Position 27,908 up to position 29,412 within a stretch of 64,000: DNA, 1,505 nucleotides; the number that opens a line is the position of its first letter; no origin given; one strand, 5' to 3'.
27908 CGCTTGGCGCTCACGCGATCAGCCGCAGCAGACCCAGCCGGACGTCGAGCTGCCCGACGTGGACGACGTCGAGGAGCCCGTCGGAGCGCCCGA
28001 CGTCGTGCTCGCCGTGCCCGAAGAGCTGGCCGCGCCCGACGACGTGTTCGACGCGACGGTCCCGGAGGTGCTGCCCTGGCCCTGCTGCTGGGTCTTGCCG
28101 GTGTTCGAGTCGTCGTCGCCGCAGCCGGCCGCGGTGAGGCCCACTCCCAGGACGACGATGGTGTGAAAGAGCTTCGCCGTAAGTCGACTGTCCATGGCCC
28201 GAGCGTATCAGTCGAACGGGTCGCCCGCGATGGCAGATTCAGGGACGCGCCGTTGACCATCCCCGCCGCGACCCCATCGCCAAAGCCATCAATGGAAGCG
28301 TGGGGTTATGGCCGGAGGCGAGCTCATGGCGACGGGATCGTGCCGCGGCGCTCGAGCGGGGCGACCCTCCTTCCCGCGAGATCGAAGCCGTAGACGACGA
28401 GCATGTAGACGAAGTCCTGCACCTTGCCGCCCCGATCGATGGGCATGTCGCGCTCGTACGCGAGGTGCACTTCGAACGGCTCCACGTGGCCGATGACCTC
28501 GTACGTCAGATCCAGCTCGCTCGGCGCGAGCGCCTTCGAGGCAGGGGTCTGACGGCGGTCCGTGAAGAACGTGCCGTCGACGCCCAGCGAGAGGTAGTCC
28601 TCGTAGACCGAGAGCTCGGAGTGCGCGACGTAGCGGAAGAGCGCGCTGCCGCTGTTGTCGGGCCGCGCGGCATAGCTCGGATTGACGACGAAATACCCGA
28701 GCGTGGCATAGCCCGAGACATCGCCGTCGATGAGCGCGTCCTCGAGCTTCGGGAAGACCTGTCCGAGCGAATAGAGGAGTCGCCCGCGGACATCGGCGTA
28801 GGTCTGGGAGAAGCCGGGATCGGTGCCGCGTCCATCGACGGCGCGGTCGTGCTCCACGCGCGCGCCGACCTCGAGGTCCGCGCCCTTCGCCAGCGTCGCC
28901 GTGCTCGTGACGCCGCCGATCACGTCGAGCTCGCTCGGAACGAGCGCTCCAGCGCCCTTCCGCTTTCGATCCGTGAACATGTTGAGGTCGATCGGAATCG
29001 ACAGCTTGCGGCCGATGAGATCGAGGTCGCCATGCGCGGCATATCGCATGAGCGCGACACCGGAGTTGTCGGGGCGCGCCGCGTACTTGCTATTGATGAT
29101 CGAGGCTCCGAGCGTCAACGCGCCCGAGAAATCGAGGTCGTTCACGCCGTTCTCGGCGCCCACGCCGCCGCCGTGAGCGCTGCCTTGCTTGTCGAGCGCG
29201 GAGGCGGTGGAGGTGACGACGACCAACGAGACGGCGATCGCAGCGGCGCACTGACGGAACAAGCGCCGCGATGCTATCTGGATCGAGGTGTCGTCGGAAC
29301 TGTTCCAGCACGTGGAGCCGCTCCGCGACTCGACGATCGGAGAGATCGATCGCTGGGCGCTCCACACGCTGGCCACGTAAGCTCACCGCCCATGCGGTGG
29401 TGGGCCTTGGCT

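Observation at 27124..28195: Second copy (B) of the lipoprotein + ferritin-like module, about 10 kb from copy A on the opposite strand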

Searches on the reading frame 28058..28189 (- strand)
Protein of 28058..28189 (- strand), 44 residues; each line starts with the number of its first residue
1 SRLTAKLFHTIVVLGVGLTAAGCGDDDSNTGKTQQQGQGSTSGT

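Call 74: find_homologous_proteins(query=A5, max_evalue=10)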
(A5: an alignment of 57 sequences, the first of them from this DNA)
Query A5 (57 sequences) (44 aa, profile of the alignment): 40 proteins with E <= 10 among 440 candidates.
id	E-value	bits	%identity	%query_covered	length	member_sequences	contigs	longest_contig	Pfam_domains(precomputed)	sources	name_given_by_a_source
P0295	1.5e-8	52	53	43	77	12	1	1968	-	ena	-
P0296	2.9e-8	51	35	84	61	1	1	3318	-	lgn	-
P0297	4.2e-8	51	59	50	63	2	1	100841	-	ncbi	ncbi:MAG: hypothetical protein R3B82_03430 [Sandaracinaceae bacterium]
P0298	2.7e-7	48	50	45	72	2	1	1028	-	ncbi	-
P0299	4.3e-7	48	39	91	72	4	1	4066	-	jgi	jgi:hypothetical protein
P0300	6.0e-7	47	42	82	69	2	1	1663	-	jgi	jgi:hypothetical protein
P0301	8.0e-7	47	56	36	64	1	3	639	-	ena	-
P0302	8.0e-7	47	50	45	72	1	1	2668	-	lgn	-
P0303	8.2e-7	47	50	45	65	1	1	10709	-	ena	-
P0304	9.1e-7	47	34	70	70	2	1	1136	-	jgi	jgi:hypothetical protein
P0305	1.1e-6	46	48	48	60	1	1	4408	-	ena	-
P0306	1.2e-6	46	68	50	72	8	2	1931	-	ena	-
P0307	1.4e-6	46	46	59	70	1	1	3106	-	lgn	-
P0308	1.8e-6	46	53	43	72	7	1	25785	-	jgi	jgi:hypothetical protein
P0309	1.9e-6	46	29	86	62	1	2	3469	-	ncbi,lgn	-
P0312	3.7e-6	45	37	93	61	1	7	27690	-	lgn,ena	-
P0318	1.3e-5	43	53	73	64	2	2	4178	-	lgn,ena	-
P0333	2.1e-1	29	32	48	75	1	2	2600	-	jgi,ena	-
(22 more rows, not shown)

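Call 76: find_encoding_contigs(protein=P0297, flank=3000, max_places=1)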
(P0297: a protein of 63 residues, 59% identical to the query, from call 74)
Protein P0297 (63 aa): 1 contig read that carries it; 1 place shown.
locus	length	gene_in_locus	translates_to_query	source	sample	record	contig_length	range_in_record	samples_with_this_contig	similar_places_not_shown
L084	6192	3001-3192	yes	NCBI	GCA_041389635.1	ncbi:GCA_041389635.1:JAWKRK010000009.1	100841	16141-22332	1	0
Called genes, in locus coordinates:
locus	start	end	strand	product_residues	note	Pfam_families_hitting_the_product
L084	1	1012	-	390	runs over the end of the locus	-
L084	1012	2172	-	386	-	PF04326:SLFN_AlbA_2, PF13749:HATPase_c_4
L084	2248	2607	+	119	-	-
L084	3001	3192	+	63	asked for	-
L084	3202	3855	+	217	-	-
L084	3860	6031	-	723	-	PF00324:AA_permease, PF21555:CCC_C_1st_pro, PF21554:CCC_C_2nd_pro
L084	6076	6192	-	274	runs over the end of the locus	-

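Call 77: find_encoding_contigs(protein=P0312, flank=3000, max_places=1)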
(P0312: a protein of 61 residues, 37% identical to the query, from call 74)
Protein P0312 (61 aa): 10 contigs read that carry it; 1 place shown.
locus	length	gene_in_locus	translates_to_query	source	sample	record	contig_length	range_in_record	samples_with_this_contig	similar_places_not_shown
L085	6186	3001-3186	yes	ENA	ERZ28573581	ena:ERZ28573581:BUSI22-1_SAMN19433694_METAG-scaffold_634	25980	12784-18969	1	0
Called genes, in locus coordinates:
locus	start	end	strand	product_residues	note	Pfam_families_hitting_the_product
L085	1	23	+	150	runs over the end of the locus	-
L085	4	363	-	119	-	-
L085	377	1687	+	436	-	-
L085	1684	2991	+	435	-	PF00999:Na_H_Exchanger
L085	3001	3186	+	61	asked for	-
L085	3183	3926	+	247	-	PF11583:AurF (weak)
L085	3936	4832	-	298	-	PF03976:PPK2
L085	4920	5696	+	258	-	-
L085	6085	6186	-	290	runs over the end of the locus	-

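Call 78: find_encoding_contigs(protein=P0308, flank=3000, max_places=1)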
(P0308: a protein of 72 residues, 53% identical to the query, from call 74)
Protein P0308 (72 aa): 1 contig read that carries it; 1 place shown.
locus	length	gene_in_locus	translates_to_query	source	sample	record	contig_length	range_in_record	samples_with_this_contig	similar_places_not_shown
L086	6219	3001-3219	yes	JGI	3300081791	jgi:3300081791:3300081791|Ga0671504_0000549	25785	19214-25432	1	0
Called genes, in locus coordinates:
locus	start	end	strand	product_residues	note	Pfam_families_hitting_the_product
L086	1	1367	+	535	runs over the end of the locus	PF13699:eCIS_core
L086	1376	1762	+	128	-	-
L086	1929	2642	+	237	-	-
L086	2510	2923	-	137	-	-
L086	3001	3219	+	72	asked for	-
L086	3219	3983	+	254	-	-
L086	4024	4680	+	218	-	PF14519:Macro_2 (faint), PF01661:Macro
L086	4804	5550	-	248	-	PF08238:Sel1 (weak)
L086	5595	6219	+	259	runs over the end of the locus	PF01814:Hemerythrin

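Call 79: find_encoding_contigs(protein=P0333, flank=3000, max_places=1)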
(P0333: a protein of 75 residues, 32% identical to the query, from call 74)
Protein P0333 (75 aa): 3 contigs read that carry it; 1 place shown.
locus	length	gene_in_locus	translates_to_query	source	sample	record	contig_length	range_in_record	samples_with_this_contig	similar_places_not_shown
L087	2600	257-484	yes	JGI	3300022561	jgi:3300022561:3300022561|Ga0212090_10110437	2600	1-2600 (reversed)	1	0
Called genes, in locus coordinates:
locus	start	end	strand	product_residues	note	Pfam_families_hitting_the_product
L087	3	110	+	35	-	?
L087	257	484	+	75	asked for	-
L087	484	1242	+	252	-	-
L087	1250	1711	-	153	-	-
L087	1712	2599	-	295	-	?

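Call 80: find_encoding_contigs(protein=P0318, flank=3000, max_places=1)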
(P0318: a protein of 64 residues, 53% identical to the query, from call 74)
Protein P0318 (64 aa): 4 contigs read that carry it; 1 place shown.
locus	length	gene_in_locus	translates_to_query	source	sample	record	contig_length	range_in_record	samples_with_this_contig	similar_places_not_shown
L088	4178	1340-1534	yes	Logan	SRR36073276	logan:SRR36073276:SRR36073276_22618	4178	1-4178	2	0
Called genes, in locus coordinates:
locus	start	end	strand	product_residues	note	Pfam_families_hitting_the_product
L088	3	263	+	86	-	?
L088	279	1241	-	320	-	PF10974:DUF2804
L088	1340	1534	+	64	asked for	-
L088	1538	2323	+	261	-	-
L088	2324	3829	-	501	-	PF00069:Pkinase, PF01636:APH (faint), PF07714:PK_Tyr_Ser-Thr, PF01661:Macro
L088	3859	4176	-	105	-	?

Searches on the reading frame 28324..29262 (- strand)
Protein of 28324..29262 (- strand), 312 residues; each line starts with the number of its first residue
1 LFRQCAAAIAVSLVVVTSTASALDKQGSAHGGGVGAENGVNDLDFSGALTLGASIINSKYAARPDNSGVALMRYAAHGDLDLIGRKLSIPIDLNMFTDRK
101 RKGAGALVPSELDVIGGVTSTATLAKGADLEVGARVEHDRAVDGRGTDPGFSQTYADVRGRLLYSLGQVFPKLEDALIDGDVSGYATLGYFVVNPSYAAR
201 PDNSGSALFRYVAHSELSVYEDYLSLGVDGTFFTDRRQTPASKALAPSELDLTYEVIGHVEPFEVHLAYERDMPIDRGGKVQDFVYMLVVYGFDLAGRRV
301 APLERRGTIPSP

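Call 7: search_protein_families(library=pfam, proteins=[window:28324-29262:-], max_evalue=1)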
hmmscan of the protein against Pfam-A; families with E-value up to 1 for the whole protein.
window:28324-29262:- (312 aa): 0 families

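Call 8: search_protein_families(library=ncbifam, proteins=[window:28324-29262:-], max_evalue=1)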
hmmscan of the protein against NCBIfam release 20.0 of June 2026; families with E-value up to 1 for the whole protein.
window:28324-29262:- (312 aa): 1 family
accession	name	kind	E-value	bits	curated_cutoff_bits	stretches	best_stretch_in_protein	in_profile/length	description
NF007893.0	PRK10597.1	equivalog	0.19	12.2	111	0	62-85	32-55/81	DNA damage-inducible protein I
